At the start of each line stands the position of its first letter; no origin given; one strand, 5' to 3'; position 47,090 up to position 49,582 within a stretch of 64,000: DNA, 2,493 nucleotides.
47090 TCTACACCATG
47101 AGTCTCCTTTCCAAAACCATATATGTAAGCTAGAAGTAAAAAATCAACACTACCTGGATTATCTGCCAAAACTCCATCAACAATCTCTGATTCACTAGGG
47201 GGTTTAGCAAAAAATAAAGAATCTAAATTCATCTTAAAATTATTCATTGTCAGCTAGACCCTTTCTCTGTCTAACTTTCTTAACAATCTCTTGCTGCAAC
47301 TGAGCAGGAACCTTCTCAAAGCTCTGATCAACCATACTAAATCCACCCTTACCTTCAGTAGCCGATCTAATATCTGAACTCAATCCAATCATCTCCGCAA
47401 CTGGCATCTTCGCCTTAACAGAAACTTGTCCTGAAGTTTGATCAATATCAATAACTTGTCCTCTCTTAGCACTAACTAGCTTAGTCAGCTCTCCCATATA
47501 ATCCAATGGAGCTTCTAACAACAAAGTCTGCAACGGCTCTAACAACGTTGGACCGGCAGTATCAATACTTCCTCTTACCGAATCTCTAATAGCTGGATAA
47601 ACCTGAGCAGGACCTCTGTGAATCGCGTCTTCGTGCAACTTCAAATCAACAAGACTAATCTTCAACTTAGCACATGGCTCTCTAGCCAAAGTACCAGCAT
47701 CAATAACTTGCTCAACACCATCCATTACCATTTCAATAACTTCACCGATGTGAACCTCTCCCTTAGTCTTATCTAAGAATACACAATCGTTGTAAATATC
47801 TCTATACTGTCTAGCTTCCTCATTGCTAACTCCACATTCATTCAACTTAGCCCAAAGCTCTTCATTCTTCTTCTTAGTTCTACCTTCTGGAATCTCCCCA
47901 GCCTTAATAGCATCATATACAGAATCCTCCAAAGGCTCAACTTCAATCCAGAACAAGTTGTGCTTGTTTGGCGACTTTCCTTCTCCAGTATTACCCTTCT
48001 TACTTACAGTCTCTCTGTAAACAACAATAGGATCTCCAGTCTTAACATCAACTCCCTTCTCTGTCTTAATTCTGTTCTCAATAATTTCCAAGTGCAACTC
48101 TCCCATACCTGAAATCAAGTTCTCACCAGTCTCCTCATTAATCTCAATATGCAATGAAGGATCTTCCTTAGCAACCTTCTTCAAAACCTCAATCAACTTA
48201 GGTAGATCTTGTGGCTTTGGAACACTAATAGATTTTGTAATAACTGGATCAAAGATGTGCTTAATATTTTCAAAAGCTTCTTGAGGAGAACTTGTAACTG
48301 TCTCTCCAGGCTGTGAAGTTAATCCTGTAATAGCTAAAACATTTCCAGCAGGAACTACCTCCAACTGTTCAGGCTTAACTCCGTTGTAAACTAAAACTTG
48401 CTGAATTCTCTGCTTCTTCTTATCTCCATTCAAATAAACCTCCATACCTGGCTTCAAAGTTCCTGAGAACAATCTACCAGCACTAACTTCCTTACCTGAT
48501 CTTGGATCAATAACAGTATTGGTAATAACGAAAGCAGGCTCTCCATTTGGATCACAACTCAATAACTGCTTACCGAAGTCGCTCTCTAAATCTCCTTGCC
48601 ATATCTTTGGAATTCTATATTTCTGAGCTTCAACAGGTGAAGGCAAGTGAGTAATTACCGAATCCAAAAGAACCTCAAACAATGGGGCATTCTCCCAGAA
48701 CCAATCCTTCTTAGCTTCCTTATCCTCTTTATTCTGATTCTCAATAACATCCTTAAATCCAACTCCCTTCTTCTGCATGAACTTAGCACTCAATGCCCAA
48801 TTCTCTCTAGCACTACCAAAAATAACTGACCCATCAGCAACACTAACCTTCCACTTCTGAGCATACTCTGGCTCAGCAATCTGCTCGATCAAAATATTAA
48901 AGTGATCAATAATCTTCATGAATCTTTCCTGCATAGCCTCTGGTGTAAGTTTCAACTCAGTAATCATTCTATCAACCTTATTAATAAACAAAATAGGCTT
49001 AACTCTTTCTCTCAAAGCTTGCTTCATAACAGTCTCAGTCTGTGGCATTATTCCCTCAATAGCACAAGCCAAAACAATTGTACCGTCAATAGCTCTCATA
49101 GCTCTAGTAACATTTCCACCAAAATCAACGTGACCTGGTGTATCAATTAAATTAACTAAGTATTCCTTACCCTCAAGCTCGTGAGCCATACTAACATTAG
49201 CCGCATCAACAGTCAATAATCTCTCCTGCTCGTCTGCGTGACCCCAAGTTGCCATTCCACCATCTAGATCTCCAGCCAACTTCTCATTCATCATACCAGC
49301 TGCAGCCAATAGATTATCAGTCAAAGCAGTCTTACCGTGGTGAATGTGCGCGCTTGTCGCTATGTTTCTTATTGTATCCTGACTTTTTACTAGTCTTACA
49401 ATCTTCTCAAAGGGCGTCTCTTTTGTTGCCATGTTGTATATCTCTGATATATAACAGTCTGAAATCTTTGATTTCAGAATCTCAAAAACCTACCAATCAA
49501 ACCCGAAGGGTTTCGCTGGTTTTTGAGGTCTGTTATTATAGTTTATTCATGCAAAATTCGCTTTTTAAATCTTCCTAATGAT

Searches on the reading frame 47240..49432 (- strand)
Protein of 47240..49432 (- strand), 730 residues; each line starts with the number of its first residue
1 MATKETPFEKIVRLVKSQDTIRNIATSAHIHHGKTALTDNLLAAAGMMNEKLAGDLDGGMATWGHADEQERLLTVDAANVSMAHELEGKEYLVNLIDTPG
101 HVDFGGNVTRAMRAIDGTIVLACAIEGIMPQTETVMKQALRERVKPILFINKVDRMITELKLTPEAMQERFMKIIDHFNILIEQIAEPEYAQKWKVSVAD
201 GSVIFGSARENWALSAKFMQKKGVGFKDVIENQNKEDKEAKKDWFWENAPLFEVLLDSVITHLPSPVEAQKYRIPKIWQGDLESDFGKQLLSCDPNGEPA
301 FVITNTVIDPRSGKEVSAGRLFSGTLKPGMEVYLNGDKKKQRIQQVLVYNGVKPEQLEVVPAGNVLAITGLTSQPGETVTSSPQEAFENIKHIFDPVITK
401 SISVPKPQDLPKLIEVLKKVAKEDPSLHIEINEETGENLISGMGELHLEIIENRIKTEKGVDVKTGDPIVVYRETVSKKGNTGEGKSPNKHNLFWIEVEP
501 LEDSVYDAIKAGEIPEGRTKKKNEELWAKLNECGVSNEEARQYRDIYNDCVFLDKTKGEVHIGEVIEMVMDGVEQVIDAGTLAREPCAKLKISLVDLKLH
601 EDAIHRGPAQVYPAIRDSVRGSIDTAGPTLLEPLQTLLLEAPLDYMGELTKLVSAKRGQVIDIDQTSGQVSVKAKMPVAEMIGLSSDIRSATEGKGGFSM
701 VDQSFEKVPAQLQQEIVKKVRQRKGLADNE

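Call 7: search_protein_families(library=pfam, proteins=[window:47240-49432:-], max_evalue=0.001)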
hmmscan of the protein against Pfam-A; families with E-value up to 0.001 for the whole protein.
window:47240-49432:- (730 aa): 6 families
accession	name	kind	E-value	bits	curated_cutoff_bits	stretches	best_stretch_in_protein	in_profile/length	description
PF00009.33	GTP_EFTU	-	1.9e-47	161.7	26.5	1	20-264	2-187/188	Elongation factor Tu GTP binding domain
PF14492.12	EFG_III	-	6.2e-24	84.3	27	1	395-466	3-74/75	Elongation Factor G, domain III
PF00679.30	EFG_C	-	1.7e-21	76.5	27.9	1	630-715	2-88/89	Elongation factor G C-terminus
PF03764.24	EFG_IV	-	9.7e-17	61.3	24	1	521-626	11-120/121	Elongation factor G, domain IV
PF03144.31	GTP_EFTU_D2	-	5.4e-11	43.2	30.3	1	316-380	3-73/73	Elongation factor Tu domain 2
PF22042.2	EF-G_D2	-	2.7e-07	31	27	1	303-380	6-82/84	Elongation factor G domain 2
